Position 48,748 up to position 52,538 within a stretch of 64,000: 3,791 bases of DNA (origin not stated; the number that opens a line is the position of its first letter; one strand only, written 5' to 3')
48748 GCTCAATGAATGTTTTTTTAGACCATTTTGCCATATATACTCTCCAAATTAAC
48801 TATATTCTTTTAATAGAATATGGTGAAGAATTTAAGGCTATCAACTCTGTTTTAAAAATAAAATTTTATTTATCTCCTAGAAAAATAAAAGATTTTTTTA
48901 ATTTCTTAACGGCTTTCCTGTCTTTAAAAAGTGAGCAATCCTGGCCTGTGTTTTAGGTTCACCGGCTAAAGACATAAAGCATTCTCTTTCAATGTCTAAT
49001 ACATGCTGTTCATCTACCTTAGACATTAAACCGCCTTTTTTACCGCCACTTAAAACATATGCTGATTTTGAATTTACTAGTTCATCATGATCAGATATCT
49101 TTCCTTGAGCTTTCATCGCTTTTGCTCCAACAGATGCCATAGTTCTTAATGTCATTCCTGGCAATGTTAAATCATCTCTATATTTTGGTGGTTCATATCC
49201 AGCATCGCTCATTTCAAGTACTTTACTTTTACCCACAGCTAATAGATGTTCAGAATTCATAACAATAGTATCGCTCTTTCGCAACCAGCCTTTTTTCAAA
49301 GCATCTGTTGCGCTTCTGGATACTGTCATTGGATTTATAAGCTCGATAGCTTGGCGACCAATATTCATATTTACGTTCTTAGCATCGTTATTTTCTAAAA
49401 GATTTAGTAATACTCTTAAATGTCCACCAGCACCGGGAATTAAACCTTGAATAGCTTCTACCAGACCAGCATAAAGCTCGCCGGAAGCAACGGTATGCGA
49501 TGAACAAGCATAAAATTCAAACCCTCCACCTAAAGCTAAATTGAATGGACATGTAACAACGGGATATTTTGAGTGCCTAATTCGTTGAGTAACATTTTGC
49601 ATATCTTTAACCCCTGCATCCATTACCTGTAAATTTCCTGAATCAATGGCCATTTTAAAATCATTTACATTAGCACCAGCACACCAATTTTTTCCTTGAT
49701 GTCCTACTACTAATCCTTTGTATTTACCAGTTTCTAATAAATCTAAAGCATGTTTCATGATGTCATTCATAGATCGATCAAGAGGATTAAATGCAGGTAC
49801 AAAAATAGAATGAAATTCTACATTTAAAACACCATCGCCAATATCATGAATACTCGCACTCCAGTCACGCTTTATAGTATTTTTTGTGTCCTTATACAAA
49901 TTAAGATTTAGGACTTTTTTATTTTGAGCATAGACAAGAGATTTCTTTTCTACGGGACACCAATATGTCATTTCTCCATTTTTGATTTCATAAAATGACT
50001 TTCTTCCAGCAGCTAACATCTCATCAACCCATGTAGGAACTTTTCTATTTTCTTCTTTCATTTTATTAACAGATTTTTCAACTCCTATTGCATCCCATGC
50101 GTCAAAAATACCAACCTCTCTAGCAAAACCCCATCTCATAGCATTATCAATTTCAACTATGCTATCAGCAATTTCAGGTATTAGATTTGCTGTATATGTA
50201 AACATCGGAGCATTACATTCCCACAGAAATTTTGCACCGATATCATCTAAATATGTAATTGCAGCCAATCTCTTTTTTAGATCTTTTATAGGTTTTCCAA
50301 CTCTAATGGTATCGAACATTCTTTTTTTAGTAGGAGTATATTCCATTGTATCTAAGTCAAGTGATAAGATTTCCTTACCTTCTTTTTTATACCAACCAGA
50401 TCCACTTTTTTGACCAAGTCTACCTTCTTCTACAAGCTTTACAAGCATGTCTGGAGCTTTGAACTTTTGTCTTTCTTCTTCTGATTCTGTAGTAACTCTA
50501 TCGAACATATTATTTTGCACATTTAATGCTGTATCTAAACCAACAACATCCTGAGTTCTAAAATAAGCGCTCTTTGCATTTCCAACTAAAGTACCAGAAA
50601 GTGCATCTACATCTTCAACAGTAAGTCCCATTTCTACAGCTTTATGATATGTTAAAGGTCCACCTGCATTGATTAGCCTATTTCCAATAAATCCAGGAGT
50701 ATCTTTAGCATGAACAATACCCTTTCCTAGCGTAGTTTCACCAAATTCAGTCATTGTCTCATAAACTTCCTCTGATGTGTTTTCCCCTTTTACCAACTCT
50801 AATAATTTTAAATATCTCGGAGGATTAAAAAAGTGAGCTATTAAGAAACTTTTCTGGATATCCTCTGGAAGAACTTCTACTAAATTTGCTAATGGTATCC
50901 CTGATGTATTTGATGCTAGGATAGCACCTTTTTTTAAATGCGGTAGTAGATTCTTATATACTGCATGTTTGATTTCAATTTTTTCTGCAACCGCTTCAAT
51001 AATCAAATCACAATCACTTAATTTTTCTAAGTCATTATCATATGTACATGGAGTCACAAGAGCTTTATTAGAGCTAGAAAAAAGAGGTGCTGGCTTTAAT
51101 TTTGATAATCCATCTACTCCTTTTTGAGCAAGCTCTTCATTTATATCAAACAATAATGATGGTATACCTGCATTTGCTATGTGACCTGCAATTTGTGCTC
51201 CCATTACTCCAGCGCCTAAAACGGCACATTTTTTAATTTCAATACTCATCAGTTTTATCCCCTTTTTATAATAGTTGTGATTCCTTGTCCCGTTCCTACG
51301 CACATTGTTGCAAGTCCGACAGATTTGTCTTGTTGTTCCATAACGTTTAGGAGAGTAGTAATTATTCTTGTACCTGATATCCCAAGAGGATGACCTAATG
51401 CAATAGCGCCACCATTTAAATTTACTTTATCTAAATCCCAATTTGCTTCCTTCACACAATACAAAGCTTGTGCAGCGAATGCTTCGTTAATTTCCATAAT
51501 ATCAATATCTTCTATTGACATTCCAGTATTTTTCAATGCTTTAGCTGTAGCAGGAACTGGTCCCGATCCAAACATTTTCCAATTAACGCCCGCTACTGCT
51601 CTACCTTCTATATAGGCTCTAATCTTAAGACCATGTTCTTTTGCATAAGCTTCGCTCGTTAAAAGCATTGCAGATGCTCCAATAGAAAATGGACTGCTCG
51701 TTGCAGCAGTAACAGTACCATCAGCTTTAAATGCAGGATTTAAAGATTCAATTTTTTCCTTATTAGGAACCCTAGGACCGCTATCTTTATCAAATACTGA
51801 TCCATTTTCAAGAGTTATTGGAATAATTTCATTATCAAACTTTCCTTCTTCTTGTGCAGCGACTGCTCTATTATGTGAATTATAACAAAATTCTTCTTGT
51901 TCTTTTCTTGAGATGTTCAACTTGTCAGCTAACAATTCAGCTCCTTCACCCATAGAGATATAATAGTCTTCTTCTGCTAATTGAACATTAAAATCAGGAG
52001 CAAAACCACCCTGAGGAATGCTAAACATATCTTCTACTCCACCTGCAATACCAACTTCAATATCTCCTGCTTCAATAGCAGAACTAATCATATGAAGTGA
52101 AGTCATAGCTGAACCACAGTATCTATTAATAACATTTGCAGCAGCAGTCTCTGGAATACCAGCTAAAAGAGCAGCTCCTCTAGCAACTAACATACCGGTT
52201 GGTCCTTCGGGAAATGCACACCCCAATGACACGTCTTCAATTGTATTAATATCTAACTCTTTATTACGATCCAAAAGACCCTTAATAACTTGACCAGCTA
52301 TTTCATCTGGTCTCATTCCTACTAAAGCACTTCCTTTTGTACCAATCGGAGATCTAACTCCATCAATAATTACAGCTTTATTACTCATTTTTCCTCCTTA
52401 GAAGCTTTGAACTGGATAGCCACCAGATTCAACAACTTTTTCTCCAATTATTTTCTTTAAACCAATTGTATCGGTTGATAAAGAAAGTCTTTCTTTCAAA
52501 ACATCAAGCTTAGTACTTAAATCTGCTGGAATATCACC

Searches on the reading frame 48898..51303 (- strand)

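Call 23: search_protein_families(library=pfam, proteins=[window:48898-51303:-], max_evalue=0.00001)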
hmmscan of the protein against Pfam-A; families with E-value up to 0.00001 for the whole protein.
window:48898-51303:- (801 aa): 5 families
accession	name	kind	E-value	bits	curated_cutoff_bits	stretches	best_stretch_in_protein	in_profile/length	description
PF02737.24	3HCDH_N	-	4.3e-44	151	22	1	26-202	2-180/180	3-hydroxyacyl-CoA dehydrogenase, NAD binding domain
PF00725.27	3HCDH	-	5.7e-18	65.7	22.1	1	204-306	1-96/97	3-hydroxyacyl-CoA dehydrogenase, C-terminal domain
PF16113.10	ECH_2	-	3.9e-07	30.3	27.2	1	504-628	11-136/335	Enoyl-CoA hydratase/isomerase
PF00378.25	ECH_1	-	5.6e-07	29.6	27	1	491-641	5-149/251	Enoyl-CoA hydratase/isomerase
PF03446.21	NAD_binding_2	-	7.1e-06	26.6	21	0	26-134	2-94/161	NAD binding domain of 6-phosphogluconate dehydrogenase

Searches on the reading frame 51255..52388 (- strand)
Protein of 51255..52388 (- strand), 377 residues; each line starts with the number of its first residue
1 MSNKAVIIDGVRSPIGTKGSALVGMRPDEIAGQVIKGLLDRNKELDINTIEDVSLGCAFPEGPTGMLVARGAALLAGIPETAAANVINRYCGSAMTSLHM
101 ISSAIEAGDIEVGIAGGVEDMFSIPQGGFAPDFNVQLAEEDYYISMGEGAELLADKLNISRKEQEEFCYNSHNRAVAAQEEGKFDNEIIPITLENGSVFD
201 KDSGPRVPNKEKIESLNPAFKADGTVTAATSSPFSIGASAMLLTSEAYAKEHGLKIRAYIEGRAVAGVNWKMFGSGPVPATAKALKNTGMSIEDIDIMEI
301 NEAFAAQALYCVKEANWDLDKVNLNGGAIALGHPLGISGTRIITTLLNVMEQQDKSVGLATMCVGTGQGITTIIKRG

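Call 23: search_protein_families(library=pfam, proteins=[window:51255-52388:-], max_evalue=0.00001)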
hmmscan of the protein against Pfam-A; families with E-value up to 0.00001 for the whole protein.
window:51255-52388:- (377 aa): 2 families
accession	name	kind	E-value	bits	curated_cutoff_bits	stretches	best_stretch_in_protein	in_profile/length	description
PF00108.29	Thiolase_N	-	2.1e-55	188.3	26.4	1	6-246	2-259/260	Thiolase, N-terminal domain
PF02803.24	Thiolase_C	-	2.1e-47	160.2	27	1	255-375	2-122/123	Thiolase, C-terminal domain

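Call 51: list_cluster_members(proteins=[window:51255-52388:-, window:4662-5147:-, window:3341-4798:-, window:32877-34664:-, window:4662-5189:-])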
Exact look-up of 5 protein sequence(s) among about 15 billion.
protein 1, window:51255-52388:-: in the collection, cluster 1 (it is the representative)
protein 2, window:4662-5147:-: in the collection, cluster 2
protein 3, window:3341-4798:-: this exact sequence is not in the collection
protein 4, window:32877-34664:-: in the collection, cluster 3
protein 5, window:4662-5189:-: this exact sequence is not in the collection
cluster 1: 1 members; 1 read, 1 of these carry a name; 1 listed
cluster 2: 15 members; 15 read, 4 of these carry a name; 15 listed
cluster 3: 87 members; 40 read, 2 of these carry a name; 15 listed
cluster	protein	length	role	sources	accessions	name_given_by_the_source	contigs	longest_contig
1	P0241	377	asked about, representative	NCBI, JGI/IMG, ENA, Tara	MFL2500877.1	MAG: thiolase family protein [Candidatus Neomarinimicrobiota bacterium] | strand:- start:379 stop:1512 length:1134 start_codon:yes stop_codon:yes gene_type:complete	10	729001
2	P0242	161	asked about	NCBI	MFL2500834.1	MAG: protein-disulfide reductase DsbD domain-containing protein [Candidatus ...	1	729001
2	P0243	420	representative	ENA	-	-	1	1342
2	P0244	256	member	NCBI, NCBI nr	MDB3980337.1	protein-disulfide reductase DsbD family protein, partial [Candidatus Marinimicrobia ... | protein-disulfide reductase DsbD family protein [Candidatus Neomarinimicrobiota bacterium]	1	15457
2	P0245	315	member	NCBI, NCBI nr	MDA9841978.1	protein-disulfide reductase DsbD family protein, partial [Candidatus Marinimicrobia ... | protein-disulfide reductase DsbD family protein [Candidatus Neomarinimicrobiota bacterium]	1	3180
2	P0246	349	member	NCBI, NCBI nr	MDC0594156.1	protein-disulfide reductase DsbD family protein, partial [Candidatus Marinimicrobia ... | protein-disulfide reductase DsbD family protein [Candidatus Neomarinimicrobiota bacterium]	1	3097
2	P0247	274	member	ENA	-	-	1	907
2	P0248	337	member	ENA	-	-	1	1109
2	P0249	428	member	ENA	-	-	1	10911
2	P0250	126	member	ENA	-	-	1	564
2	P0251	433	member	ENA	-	-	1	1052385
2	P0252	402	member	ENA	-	-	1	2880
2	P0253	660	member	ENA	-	-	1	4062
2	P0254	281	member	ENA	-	-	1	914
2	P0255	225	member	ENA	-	-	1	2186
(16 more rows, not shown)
